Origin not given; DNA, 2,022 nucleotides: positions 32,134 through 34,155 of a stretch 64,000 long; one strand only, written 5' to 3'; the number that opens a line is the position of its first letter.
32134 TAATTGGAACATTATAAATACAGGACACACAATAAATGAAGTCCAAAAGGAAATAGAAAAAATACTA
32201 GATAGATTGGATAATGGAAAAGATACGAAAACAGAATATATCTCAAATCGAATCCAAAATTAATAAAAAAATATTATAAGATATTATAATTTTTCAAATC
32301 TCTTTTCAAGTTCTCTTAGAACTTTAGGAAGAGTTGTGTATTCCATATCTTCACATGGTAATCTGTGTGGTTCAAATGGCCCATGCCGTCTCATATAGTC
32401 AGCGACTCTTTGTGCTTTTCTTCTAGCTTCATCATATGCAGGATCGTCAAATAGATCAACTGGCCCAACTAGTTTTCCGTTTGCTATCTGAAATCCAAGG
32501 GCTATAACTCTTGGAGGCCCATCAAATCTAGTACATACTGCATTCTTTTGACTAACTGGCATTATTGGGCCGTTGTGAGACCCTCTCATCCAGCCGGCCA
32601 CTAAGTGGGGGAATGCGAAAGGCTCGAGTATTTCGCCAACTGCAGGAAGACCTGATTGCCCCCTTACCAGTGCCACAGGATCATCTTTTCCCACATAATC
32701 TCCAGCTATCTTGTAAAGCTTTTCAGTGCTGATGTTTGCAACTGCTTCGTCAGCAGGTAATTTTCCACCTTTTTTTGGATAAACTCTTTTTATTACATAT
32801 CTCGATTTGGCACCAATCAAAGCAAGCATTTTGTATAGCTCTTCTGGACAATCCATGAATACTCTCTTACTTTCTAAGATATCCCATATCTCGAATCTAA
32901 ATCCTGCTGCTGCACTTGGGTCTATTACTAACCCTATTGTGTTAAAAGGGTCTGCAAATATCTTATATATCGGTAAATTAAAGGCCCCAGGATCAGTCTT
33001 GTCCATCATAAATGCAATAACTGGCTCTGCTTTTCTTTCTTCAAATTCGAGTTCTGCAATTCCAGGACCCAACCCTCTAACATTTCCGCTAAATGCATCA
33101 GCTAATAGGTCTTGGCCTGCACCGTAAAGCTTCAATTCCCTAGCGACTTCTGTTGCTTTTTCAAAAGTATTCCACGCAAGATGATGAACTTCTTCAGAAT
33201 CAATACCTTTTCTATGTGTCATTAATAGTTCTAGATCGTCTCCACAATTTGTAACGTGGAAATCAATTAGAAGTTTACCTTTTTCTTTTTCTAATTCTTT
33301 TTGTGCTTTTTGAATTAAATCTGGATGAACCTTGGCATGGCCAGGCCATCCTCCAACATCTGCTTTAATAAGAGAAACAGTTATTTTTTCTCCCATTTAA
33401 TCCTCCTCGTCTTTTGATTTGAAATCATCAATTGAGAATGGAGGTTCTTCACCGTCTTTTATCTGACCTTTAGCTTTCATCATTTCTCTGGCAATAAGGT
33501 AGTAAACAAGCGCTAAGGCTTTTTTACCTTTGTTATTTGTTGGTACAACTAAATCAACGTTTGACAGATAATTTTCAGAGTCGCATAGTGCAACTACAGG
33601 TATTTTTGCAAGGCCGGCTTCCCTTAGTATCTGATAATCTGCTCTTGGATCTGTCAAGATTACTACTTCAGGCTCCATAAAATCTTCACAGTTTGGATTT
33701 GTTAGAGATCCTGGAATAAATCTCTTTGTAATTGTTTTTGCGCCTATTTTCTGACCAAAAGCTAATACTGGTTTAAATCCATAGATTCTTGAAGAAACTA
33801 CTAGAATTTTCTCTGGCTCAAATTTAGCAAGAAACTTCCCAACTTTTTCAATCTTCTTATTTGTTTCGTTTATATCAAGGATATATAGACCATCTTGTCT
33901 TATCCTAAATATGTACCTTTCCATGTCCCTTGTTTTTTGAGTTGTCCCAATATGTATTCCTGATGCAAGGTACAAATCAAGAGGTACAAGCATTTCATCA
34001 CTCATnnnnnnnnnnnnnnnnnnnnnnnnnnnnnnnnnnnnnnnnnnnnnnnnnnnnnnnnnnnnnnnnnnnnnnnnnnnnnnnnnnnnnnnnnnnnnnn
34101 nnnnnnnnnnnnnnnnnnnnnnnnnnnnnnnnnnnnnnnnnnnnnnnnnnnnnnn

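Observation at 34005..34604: Enolase reduced to its N-terminal domain in the conserved S2-enolase-RpoN ribosomal neighbourhood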

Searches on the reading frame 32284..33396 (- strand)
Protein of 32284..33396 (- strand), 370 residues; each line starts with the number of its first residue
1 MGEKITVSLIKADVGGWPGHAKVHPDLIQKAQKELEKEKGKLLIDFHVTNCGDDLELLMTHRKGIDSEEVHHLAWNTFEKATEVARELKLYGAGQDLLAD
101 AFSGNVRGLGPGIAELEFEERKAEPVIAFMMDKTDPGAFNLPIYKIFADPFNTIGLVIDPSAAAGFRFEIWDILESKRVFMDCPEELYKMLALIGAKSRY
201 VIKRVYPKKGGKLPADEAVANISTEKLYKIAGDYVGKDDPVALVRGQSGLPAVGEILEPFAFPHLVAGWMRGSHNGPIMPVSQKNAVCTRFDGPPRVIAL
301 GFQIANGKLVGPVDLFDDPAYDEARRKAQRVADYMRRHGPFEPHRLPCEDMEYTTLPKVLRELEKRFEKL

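Call 3: search_protein_families(library=pfam, proteins=[window:32284-33396:-], max_evalue=1)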
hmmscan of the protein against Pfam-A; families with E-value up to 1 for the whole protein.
window:32284-33396:- (370 aa): 1 family
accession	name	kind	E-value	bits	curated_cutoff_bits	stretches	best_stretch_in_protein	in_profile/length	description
PF01950.21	FBPase_3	-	7.8e-185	614.6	25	1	4-368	1-361/361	Fructose-1,6-bisphosphatase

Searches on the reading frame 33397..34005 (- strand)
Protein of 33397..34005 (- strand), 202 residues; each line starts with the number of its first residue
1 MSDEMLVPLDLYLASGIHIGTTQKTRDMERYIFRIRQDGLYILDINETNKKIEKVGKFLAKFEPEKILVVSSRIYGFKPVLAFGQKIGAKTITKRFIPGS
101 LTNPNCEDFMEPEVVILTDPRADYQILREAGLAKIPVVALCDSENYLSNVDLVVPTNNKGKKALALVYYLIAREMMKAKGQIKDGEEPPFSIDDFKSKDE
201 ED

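Call 3: search_protein_families(library=pfam, proteins=[window:33397-34005:-], max_evalue=1)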
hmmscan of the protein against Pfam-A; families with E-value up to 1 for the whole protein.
window:33397-34005:- (202 aa): 1 family
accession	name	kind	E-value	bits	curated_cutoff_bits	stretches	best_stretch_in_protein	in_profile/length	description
PF00318.25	Ribosomal_S2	-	7.3e-22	78.1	26.1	2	111-176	149-214/216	Ribosomal protein S2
